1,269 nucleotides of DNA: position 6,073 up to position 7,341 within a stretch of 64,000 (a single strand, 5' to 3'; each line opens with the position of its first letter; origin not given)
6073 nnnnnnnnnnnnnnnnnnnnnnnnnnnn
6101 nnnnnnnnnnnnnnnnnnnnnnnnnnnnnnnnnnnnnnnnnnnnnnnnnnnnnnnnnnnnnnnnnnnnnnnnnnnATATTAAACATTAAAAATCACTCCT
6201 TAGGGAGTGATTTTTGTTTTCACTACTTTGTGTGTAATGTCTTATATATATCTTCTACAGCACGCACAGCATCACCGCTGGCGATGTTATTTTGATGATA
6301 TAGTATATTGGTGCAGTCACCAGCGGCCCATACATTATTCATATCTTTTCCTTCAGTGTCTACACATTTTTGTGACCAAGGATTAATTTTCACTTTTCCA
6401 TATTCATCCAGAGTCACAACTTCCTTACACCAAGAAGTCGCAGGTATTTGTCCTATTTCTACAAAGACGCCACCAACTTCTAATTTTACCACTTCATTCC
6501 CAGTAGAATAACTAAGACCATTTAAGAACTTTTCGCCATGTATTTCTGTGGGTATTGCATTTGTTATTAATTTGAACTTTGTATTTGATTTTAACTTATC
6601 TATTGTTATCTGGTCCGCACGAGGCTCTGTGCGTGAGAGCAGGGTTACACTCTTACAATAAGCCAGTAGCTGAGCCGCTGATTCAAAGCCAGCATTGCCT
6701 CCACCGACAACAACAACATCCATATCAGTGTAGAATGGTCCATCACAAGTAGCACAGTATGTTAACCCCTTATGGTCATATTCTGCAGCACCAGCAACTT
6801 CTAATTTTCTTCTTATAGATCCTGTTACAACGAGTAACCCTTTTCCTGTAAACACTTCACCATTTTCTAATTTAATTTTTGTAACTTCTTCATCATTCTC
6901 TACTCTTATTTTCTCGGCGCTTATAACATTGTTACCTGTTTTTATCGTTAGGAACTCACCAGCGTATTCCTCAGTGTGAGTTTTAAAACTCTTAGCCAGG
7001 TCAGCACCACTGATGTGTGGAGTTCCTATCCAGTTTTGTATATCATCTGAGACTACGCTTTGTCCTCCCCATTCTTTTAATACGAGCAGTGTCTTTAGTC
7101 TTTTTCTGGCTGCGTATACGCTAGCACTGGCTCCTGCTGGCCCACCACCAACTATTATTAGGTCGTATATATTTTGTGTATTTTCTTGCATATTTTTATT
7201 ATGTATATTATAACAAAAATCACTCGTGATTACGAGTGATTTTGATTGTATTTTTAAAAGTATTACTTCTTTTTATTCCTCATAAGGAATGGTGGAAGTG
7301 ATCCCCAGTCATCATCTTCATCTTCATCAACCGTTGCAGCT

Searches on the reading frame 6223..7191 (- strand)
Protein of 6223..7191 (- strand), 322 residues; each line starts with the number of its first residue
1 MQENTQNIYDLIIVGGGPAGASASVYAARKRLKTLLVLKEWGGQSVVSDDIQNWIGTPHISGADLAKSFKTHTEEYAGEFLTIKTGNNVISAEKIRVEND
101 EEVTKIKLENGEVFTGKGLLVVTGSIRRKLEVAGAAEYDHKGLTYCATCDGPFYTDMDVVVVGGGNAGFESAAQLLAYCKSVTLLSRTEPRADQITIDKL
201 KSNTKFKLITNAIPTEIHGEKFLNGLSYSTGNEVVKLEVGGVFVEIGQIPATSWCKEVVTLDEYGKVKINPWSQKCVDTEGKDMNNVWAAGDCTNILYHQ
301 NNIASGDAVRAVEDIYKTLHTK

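Call 3: search_protein_families(library=pfam, proteins=[window:6223-7191:-], max_evalue=0.1)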
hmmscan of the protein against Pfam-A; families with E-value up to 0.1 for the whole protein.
window:6223-7191:- (322 aa): 16 families
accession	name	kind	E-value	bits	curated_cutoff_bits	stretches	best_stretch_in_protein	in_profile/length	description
PF07992.20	Pyr_redox_2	-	6.7e-35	121.4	26.1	1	9-300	1-278/291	Pyridine nucleotide-disulphide oxidoreductase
PF13738.12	Pyr_redox_3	-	3.8e-12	46.5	30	1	12-194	1-202/305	Pyridine nucleotide-disulphide oxidoreductase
PF00890.30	FAD_binding_2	-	1.1e-10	41.7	20.4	2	10-50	1-43/414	FAD binding domain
PF01134.28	GIDA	-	4.4e-10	39.6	22.1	2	10-39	1-30/391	Glucose inhibited division protein A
PF12831.13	FAD_oxidored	-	6.1e-10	39.4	27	2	10-45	1-38/416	FAD dependent oxidoreductase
PF00070.33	Pyr_redox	-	2.8e-09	37.8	22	1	159-221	2-70/82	Pyridine nucleotide-disulphide oxidoreductase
PF03486.20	HI0933_like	-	8.8e-07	29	50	1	158-190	2-34/244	HI0933-like protein Rossmann domain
PF01266.30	DAO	-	1.6e-06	28.4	27.9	1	10-43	1-35/353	FAD dependent oxidoreductase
PF01946.23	Thi4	-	2.3e-06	27.5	26.2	1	9-37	18-47/235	Thi4 family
PF01494.25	FAD_binding_3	-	3.9e-05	23.5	22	1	156-191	1-36/349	FAD binding domain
PF13450.12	NAD_binding_8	-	0.00029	21.5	21.9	1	13-37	1-25/68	NAD(P)-binding Rossmann-like domain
PF13241.12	NAD_binding_7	-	0.00057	20.9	22.1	1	156-197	7-50/104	Putative NAD(P)-binding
PF05834.18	Lycopene_cycl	-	0.00098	18.7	23.4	0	158-185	1-30/380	Lycopene cyclase protein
PF04820.20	Trp_halogenase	-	0.0075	15.6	21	0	158-184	1-31/458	Tryptophan halogenase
PF01488.26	Shikimate_DH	-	0.04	14.4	24.3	1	155-202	11-58/138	Shikimate / quinate 5-dehydrogenase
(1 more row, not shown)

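Call 30: search_protein_families(library=ncbifam, proteins=[window:6223-7191:-], max_evalue=0.01)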
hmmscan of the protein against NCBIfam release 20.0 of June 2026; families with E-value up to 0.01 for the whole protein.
window:6223-7191:- (322 aa): 87 families (the best 25 are shown)
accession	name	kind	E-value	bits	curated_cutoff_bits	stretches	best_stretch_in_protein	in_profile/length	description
TIGR03140.1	AhpF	equivalog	6.9e-75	252.5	502.9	1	3-312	207-505/515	alkyl hydroperoxide reductase subunit F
TIGR01292.1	TRX_reduct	equivalog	4.5e-66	222.7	343.45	1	9-319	1-300/300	thioredoxin-disulfide reductase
TIGR03143.1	AhpF_homolog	hypoth_equivalog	3.8e-51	174.3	687.65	1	5-308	1-297/555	putative alkyl hydroperoxide reductase F subunit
NF007614.0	PRK10262.1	equivalog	2.4e-33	115.6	644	1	9-315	7-310/321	thioredoxin-disulfide reductase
TIGR01350.1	lipoamide_DH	equivalog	2.4e-13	49.6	408.8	2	91-317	115-331/461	dihydrolipoyl dehydrogenase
TIGR02032.1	GG-red-SF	subfamily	2.3e-10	40.7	158.8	1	9-39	1-31/297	geranylgeranyl reductase family protein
TIGR02053.1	MerA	equivalog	5.2e-10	38.9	454.45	1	105-314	118-327/465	mercury(II) reductase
TIGR04018.1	Bthiol_YpdA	hypoth_equivalog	2.9e-09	36.2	339.9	1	10-218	1-217/316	YpdA family putative bacillithiol disulfide reductase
NF004776.0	PRK06116.1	equivalog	7.1e-09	35.2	480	1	9-296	5-307/450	glutathione-disulfide reductase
NF005883.0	PRK07845.1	equivalog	8.2e-09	34.9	479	0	10-50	4-45/466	NAD(P)H-quinone dehydrogenase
NF004943.0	PRK06292.2-1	equivalog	2.7e-08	33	432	1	69-300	90-316/456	dihydrolipoyl dehydrogenase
NF041160.1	DGGPL_Thplmales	equivalog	4e-08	32.6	780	1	8-40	3-35/396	digeranylgeranylglycerophospholipid reductase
NF004945.0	PRK06292.2-3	equivalog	5.2e-08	32.2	494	1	105-295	120-306/457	dihydrolipoyl dehydrogenase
NF042949.2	3PPDioc_HcaD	equivalog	6.2e-08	31.8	450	1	11-188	4-174/386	3-phenylpropionate/cinnamic acid dioxygenase ferredoxin--NAD(+) reductase subunit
NF003585.0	PRK05249.1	equivalog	7.5e-08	31.4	465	1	5-46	3-46/464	Si-specific NAD(P)(+) transhydrogenase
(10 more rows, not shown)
